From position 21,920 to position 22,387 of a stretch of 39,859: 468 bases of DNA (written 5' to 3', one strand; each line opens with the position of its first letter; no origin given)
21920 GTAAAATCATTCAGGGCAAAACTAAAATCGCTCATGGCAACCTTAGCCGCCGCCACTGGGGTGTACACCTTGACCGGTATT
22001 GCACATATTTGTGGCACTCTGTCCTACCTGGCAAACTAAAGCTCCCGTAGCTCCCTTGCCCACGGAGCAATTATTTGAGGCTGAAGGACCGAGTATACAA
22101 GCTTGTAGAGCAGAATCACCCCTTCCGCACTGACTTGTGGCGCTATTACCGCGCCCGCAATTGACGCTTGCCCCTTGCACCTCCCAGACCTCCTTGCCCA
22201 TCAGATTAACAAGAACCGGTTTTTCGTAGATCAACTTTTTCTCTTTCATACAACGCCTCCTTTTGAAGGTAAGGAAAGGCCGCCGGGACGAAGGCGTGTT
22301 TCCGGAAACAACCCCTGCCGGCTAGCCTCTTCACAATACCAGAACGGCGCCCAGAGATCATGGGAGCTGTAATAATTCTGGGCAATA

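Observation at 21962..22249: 95-aa ORF with six Cys spaced every 10 (once 12) residues: candidate precursor for the two rSAM enzymes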

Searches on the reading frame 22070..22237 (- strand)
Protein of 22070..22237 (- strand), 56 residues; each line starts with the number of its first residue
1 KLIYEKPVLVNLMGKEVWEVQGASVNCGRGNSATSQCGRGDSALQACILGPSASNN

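Call 58: find_homologous_proteins(query=A3, max_evalue=0.001)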
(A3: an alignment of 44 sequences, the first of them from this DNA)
Query A3 (44 sequences) (56 aa, profile of the alignment): 22 proteins with E <= 0.001 among 101 candidates.
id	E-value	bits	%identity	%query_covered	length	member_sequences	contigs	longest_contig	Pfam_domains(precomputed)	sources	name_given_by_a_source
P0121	6.0e-14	69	-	-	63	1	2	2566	-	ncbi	-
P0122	2.3e-13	68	-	-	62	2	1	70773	-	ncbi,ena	-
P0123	3.0e-13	67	-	-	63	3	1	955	-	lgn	-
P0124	6.0e-13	66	31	88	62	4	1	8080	-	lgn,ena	-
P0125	1.6e-11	62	32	88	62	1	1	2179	-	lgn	-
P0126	2.0e-11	61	-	-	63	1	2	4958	-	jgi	jgi:hypothetical protein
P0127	2.6e-11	61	29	93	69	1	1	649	-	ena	-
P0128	1.8e-10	58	-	-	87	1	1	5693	-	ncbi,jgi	jgi:hypothetical protein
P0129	4.8e-10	57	-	-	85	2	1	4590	-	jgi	jgi:hypothetical protein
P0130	1.1e-9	56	31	93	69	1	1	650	-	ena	-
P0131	2.7e-8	51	30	59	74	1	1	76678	-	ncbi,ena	-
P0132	5.8e-8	50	-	-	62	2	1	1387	-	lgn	-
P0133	6.3e-8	50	56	16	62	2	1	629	-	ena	-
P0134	7.5e-8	50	39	64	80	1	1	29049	-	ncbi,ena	-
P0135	1.0e-7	50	28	98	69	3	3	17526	-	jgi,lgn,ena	-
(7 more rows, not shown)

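Call 67: search_solved_structures(query=A3, max_evalue=1)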
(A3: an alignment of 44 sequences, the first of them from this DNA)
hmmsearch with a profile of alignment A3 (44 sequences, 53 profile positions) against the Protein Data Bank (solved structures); distinct sequences matched with E-value up to 1: 1.
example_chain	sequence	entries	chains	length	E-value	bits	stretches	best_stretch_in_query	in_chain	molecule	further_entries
7wpo_B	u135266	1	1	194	0.87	12.8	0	22-49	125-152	Spike glycoprotein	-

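Call 68: search_protein_families(library=pfam, alignment_id=A3, max_evalue=1)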
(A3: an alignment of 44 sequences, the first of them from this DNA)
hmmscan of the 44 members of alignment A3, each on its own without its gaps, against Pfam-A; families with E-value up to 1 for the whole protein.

A. member 1, seq(56 aa): 0 families

B. families by the number of members that match (of 44 scanned): 1 family
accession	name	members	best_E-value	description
PF03283.19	PAE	1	0.038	Pectinacetylesterase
